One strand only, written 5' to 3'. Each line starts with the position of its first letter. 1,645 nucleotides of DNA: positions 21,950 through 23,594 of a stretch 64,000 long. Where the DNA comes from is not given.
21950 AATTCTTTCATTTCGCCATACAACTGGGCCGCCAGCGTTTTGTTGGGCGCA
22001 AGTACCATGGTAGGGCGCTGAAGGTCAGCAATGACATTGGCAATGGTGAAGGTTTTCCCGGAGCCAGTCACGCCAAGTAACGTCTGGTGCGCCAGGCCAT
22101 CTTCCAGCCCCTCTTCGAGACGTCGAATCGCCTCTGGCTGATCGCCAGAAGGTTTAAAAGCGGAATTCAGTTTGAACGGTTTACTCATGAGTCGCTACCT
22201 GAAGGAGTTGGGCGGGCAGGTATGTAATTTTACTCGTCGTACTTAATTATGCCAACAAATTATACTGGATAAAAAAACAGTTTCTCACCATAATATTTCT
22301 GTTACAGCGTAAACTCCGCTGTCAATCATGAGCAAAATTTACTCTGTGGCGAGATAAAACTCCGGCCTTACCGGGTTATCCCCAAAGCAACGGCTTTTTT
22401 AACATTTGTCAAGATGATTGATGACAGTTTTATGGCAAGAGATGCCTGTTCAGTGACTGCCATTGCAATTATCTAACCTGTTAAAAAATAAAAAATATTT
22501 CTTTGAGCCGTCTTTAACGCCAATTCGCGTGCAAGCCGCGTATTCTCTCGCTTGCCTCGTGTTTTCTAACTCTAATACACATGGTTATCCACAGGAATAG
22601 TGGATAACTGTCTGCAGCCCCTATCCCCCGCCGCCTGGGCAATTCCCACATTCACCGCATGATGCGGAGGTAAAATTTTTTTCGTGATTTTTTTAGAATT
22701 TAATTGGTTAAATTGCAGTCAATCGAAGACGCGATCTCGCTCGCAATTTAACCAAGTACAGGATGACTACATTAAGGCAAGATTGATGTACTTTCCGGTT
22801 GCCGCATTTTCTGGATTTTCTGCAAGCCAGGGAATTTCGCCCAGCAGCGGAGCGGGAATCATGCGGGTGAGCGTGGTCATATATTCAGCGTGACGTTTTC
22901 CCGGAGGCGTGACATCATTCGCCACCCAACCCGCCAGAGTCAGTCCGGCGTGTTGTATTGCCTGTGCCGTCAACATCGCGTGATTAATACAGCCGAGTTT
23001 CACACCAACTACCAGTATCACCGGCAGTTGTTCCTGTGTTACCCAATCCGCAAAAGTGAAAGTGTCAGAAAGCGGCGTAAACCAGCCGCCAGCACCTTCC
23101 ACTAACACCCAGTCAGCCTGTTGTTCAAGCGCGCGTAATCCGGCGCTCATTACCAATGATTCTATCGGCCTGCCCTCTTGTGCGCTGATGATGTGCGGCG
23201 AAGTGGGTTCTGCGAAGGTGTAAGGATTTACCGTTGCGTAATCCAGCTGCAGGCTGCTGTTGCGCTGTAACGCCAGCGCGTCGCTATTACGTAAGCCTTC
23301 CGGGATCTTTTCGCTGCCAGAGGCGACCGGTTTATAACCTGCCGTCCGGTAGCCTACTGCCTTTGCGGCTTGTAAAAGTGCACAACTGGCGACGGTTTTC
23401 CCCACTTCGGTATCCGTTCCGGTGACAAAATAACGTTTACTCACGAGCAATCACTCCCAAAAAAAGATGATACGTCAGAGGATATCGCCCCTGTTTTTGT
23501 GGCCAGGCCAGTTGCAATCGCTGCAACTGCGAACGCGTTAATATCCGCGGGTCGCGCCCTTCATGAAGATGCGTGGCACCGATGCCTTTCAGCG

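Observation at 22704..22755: Perfect 13-bp inverted repeat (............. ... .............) just downstream of bioD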

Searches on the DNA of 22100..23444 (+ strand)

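Call 6: search_dna_similar(query=window:22150-22800:+, collection=ecoli_genomes, mode=near, max_rows=30, rows=spread)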
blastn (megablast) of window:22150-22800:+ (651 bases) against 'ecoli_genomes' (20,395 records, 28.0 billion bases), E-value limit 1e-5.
Records with a match: 5424; places in all: 5429; records where one place covers at least 80% of the query: 5423.
Genomes with a match: 5424 of 5426; with a place that covers at least 80% of the query: 5423. Places per genome that has any: lowest 1, median 1, highest 2. On chromosomes: 5427 places; on plasmids: 2.
Best place of each record, by identity: >=99% 256; 95-99% 5168.
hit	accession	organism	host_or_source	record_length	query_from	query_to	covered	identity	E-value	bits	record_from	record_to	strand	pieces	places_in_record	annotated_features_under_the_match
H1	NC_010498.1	Escherichia coli SMS-3-5 strain SMS-3-5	-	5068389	1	651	100%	100.0%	0e+0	1203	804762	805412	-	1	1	uvrB: excinuclease ABC subunit UvrB | bioD: dethiobiotin synthase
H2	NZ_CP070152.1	Escherichia coli strain FDAARGOS_1285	Homo sapiens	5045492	1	651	100%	99.2%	0e+0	1175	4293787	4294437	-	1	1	uvrB: excinuclease ABC subunit UvrB | bioD: dethiobiotin synthase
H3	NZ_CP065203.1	Escherichia coli strain EC-10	Gallus gallus domesticus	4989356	1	651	100%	98.8%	0e+0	1158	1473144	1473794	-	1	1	uvrB: excinuclease ABC subunit UvrB | bioD: dethiobiotin synthase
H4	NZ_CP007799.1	Escherichia coli Nissle 1917 strain Nissle 1917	soldier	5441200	1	651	100%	98.5%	0e+0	1147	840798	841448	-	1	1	uvrB: excinuclease ABC subunit UvrB | bioD: dethiobiotin synthase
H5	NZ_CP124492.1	Escherichia coli strain AVS0225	environmental: river near WWTP effluent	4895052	1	651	100%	98.5%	0e+0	1147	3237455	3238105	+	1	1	uvrB: excinuclease ABC subunit UvrB | bioD: dethiobiotin synthase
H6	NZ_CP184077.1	Escherichia coli strain 1450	Homo sapiens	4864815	1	651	100%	98.5%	0e+0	1147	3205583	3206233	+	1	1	uvrB: excinuclease ABC subunit UvrB | bioD: dethiobiotin synthase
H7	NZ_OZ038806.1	Escherichia coli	-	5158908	1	651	100%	98.5%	0e+0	1147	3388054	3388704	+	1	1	uvrB: excinuclease ABC subunit UvrB | bioD: dethiobiotin synthase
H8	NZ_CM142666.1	Escherichia coli strain UID2309220026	Homo sapiens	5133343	1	651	100%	98.2%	0e+0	1134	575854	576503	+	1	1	uvrB: excinuclease ABC subunit UvrB | bioD: dethiobiotin synthase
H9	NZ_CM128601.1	Escherichia coli strain E300010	Homo sapiens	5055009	1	651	100%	97.7%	0e+0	1120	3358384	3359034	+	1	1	uvrB: excinuclease ABC subunit UvrB | bioD: dethiobiotin synthase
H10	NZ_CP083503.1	Escherichia coli strain elppa5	Homo sapiens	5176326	1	651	100%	97.5%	0e+0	1114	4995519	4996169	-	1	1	uvrB: excinuclease ABC subunit UvrB | bioD: dethiobiotin synthase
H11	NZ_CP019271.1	Escherichia coli strain 13P460A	pig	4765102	1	651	100%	97.4%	0e+0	1109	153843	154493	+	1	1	uvrB: excinuclease ABC subunit UvrB | bioD: dethiobiotin synthase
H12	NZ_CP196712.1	Escherichia coli strain EC43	Bovine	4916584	1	651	100%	97.4%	0e+0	1109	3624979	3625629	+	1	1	uvrB: excinuclease ABC subunit UvrB | bioD: dethiobiotin synthase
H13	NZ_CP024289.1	Escherichia coli O178:H19 strain 2012C-4431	Homo sapiens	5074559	1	651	100%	97.2%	0e+0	1103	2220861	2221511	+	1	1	uvrB: excinuclease ABC subunit UvrB | bioD: dethiobiotin synthase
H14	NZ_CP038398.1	Escherichia coli O157:H7 strain DEC4E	Homo sapiens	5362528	1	651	100%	97.2%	0e+0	1103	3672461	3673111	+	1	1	uvrB: excinuclease ABC subunit UvrB | bioD: dethiobiotin synthase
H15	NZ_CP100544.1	Escherichia coli strain LH09-a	Gallus gallus domesticus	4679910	1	651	100%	97.2%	0e+0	1103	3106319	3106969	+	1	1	uvrB: excinuclease ABC subunit UvrB | bioD: dethiobiotin synthase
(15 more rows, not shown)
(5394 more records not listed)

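Call 10: get_annotated_region(hit=H1, flank=1500)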
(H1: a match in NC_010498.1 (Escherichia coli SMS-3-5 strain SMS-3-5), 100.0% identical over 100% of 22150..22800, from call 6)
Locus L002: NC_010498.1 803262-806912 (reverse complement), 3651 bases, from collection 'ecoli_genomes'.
description: Escherichia coli SMS-3-5, complete sequence
organism: Escherichia coli SMS-3-5 strain SMS-3-5 (NCBI taxid 439855)
replicon: chromosome; assembly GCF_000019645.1
host: -; source: -; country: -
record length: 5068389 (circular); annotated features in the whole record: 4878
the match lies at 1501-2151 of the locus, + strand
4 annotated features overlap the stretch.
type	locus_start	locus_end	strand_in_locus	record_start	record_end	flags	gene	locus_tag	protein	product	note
CDS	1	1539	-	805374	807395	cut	uvrB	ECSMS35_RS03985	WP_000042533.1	excinuclease ABC subunit UvrB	-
CDS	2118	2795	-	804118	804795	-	bioD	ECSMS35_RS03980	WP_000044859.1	dethiobiotin synthase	-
CDS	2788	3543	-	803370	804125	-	bioC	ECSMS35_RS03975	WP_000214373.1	malonyl-ACP O-methyltransferase BioC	-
CDS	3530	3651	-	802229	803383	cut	bioF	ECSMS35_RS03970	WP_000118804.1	8-amino-7-oxononanoate synthase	-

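Call 27: search_dna_similar(query=window:22690-22770:+, collection=ecoli_genomes, mode=near, max_rows=40, rows=spread)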
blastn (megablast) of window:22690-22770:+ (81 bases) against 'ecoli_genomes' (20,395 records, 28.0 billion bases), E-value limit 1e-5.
Records with a match: 5419; places in all: 5422; records where one place covers at least 80% of the query: 5419.
Genomes with a match: 5419 of 5426; with a place that covers at least 80% of the query: 5419. Places per genome that has any: lowest 1, median 1, highest 2. On chromosomes: 5420 places; on plasmids: 2.
Best place of each record, by identity: >=99% 301; 95-99% 5111; 90-95% 7.
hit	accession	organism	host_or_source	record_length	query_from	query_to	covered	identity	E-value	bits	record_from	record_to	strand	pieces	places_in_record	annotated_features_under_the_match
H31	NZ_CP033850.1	Escherichia coli strain FDAARGOS_497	Homo sapiens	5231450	1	81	100%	100.0%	6e-34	150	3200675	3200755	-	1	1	bioD: dethiobiotin synthase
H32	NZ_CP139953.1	Escherichia coli strain Nord1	Homo sapiens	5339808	1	81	100%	100.0%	6e-34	150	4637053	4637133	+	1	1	bioD: dethiobiotin synthase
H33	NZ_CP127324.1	Escherichia coli strain 980-2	hospital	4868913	2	81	99%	100.0%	2e-33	148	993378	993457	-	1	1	bioD: dethiobiotin synthase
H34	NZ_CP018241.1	Escherichia coli strain 319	missing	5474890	2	81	99%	97.5%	5e-30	137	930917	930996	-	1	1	bioD: dethiobiotin synthase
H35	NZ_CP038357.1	Escherichia coli O157:H7 strain F7508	missing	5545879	2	81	99%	97.5%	5e-30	137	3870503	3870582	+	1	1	bioD: dethiobiotin synthase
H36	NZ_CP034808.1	Escherichia coli strain 08-3914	missing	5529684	2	81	99%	97.5%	5e-30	137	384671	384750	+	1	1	bioD: dethiobiotin synthase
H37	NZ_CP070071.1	Escherichia coli strain FDAARGOS_1287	Homo sapiens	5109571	2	81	99%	97.5%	5e-30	137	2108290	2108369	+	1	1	bioD: dethiobiotin synthase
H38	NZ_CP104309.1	Escherichia coli O157:H7 strain 380-94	Homo sapiens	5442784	2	81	99%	97.5%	5e-30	137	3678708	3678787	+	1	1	bioD: dethiobiotin synthase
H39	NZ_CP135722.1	Escherichia coli strain TUM1223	missing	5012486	2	81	99%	97.5%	5e-30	137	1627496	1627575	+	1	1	bioD: dethiobiotin synthase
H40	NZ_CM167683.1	Escherichia coli strain NCCP 13963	Homo sapiens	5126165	2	81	99%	97.5%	5e-30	137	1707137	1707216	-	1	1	bioD: dethiobiotin synthase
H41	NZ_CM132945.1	Escherichia coli strain 405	Homo sapiens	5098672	2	81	99%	97.5%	5e-30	137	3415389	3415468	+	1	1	bioD: dethiobiotin synthase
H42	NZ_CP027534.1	Escherichia coli strain AR_0081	missing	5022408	1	81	100%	96.3%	6e-29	134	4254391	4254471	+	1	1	bioD: dethiobiotin synthase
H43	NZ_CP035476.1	Escherichia coli strain U12A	Homo sapiens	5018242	1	81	100%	96.3%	6e-29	134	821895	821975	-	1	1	bioD: dethiobiotin synthase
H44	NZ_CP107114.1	Escherichia coli strain S14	human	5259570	1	81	100%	96.3%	6e-29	134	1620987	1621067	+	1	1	bioD: dethiobiotin synthase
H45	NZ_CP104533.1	Escherichia coli strain E10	Poultry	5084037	1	81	100%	96.3%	6e-29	134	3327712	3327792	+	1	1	bioD: dethiobiotin synthase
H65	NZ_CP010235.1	Escherichia coli strain S40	not applicable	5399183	2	75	91%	98.6%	2e-28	132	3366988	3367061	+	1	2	none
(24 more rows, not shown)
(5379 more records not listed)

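Call 38: search_rna_families(source=window, start=22100, end=22900, threshold=evalue, max_evalue=5)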
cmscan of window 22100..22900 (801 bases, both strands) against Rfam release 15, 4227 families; matches with E-value up to 5: 1.
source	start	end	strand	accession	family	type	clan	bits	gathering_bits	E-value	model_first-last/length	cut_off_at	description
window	22865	22891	-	RF02089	CLRN1-AS1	Gene; lncRNA;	-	11.5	48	3.4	53-79/79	no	CLRN1 antisense RNA 1 conserved region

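Call 50: search_dna_similar(query=L007:3660-3800:+, collection=ecoli_genomes, mode=near, max_rows=15, rows=best)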
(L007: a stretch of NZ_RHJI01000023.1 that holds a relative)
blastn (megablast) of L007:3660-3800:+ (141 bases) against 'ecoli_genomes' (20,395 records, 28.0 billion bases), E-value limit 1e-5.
Records with a match: 4320; places in all: 4323; records where one place covers at least 80% of the query: 3098.
Genomes with a match: 4320 of 5426; with a place that covers at least 80% of the query: 3098. Places per genome that has any: lowest 1, median 1, highest 2. On chromosomes: 4321 places; on plasmids: 2.
Best place of each record, by identity: 80-90% 4320.
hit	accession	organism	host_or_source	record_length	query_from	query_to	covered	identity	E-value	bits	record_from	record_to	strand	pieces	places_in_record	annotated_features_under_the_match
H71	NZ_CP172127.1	Escherichia coli strain GF43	chicken meat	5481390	14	141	91%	83.3%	1e-23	117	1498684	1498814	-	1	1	bioD: dethiobiotin synthase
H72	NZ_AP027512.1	Escherichia coli strain LR-28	Homo sapiens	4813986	28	141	81%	86.2%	3e-25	122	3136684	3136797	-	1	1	none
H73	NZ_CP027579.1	Escherichia coli strain 2013C-4282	Homo sapiens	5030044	28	141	81%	86.1%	3e-25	122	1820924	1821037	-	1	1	none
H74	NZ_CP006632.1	Escherichia coli PCN033 strain PCN033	-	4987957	28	141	81%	86.1%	3e-25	122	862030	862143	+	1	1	none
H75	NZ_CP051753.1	Escherichia coli strain SCU-102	Homo sapiens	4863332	28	141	81%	86.1%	3e-25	122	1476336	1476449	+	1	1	none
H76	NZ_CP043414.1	Escherichia coli strain EC42405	bovine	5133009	28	141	81%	86.1%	3e-25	122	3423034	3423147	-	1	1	none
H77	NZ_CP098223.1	Escherichia coli strain Z0117EC0005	Canis lupus familiaris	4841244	28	141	81%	86.1%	3e-25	122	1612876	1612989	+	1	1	none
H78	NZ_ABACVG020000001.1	Escherichia coli strain 2020CK-00188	Homo sapiens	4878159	28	141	81%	86.1%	3e-25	122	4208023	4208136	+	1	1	none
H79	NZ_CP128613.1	Escherichia coli strain WL297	Homo sapiens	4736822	28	141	81%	86.1%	3e-25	122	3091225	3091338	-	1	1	none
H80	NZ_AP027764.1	Escherichia coli strain 2017-02-2CC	Homo sapiens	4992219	28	141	81%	86.1%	3e-25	122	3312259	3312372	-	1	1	none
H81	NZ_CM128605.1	Escherichia coli strain E200086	Homo sapiens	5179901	28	141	81%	86.1%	3e-25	122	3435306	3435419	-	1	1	none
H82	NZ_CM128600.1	Escherichia coli strain E400634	Homo sapiens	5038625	28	141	81%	86.1%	3e-25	122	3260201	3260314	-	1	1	none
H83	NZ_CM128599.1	Escherichia coli strain E500002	Homo sapiens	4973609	28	141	81%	86.1%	3e-25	122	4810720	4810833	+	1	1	none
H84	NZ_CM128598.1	Escherichia coli strain E600003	Homo sapiens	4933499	28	141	81%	86.1%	3e-25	122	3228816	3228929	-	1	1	none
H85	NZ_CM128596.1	Escherichia coli strain 100117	Homo sapiens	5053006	28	141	81%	86.1%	3e-25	122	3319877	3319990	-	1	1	none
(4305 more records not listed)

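Call 51: search_dna_similar(query=L005:3660-3800:+, collection=ecoli_genomes, mode=near, max_rows=15, rows=best)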
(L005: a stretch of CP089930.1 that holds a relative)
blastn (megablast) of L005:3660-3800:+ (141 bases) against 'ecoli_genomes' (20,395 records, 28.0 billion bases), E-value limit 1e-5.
No match.

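Call 61: search_rna_families(sources=[L019, L021, L069, L057, L012], threshold=evalue, max_evalue=0.1)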
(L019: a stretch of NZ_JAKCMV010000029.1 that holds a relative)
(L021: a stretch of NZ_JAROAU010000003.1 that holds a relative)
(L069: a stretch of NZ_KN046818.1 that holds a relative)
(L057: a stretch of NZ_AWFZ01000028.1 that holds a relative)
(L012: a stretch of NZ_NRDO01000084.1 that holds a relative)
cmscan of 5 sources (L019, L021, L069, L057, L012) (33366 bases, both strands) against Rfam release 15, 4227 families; matches with E-value up to 0.1: 0.
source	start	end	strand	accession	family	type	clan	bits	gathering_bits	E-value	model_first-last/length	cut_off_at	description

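Call 73: search_dna_similar(query=window:22704-22755:+, collection=ecoli_genomes, mode=near, max_rows=25, rows=spread)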
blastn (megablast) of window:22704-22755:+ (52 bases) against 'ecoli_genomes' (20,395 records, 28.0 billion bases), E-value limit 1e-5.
Records with a match: 4386; places in all: 4389; records where one place covers at least 80% of the query: 4386.
Genomes with a match: 4386 of 5426; with a place that covers at least 80% of the query: 4386. Places per genome that has any: lowest 1, median 1, highest 2. On chromosomes: 4387 places; on plasmids: 2.
Best place of each record, by identity: >=99% 4239; 95-99% 147.
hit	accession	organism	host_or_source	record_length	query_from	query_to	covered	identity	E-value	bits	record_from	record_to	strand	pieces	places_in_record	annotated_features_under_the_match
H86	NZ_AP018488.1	Escherichia coli O157:H7 strain PV15-279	Homo sapiens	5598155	1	52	100%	100.0%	4e-18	97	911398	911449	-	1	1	none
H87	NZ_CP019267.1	Escherichia coli strain 13C1079T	chicken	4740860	1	52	100%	100.0%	4e-18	97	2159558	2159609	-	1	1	none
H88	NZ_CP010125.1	Escherichia coli strain C8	cow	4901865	1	52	100%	100.0%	4e-18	97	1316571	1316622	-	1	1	none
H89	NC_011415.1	Escherichia coli SE11 strain SE11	-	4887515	1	52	100%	100.0%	4e-18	97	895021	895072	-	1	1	none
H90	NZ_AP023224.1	Escherichia coli strain YJ1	Homo sapiens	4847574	1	52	100%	100.0%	4e-18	97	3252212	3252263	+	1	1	none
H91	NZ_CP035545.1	Escherichia coli strain FSIS11705876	comminuted beef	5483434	1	52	100%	100.0%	4e-18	97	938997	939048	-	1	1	none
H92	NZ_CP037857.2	Escherichia coli BW25113 strain AM187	Homo sapiens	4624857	1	52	100%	100.0%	4e-18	97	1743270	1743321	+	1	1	none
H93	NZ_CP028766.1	Escherichia coli strain A8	mice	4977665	1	52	100%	100.0%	4e-18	97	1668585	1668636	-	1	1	none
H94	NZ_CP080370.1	Escherichia coli strain PK5086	Homo sapiens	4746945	1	52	100%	100.0%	4e-18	97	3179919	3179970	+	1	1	none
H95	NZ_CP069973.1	Escherichia coli strain FDAARGOS_1280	Homo sapiens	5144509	1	52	100%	100.0%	4e-18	97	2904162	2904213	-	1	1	none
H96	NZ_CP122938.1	Escherichia coli strain ETEC1701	Sus scrofa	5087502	1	52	100%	100.0%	4e-18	97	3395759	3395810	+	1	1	none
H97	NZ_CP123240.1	Escherichia coli strain YZLc1-3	chicken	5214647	1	52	100%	100.0%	4e-18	97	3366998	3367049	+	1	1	none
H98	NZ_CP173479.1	Escherichia coli strain 98223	Homo sapiens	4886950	1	52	100%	100.0%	4e-18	97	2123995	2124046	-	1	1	none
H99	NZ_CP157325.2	Escherichia coli strain J53-KPC_Vir-TC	Homo sapiens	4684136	1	52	100%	100.0%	4e-18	97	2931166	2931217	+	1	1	none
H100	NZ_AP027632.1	Escherichia coli strain PSJ-16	Homo sapiens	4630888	1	52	100%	100.0%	4e-18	97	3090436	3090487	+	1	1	none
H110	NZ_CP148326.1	Escherichia coli strain Z1323HEC0475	Homo sapiens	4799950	1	52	100%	96.2%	8e-15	86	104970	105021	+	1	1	none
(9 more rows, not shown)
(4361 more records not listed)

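Call 74: get_annotated_region(hit=H4, flank=0)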
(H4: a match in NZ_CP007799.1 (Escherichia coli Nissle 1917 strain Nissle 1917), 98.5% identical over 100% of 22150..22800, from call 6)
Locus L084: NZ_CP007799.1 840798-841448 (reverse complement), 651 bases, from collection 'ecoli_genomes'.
description: Escherichia coli Nissle 1917 chromosome, complete genome
organism: Escherichia coli Nissle 1917 strain Nissle 1917 (NCBI taxid 316435)
replicon: chromosome; assembly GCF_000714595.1
host: soldier; source: feces; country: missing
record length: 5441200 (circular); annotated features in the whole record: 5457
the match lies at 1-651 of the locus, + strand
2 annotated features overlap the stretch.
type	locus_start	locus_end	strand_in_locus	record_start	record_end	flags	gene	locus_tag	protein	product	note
CDS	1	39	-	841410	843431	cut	uvrB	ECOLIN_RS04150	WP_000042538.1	excinuclease ABC subunit UvrB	-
CDS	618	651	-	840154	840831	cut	bioD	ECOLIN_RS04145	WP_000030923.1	dethiobiotin synthase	-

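Call 75: get_annotated_region(hit=H110, flank=30)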
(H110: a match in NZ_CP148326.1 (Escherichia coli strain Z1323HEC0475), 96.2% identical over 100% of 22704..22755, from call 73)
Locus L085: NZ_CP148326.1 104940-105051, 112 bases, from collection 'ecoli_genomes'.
description: Escherichia coli strain Z1323HEC0475 chromosome, complete genome
organism: Escherichia coli strain Z1323HEC0475 (NCBI taxid 562)
replicon: chromosome; assembly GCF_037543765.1
host: Homo sapiens; source: -; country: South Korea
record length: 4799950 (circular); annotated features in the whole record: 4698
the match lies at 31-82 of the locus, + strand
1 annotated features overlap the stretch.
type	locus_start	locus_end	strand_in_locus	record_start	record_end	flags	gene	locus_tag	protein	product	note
CDS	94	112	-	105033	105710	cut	bioD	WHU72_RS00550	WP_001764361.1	dethiobiotin synthase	-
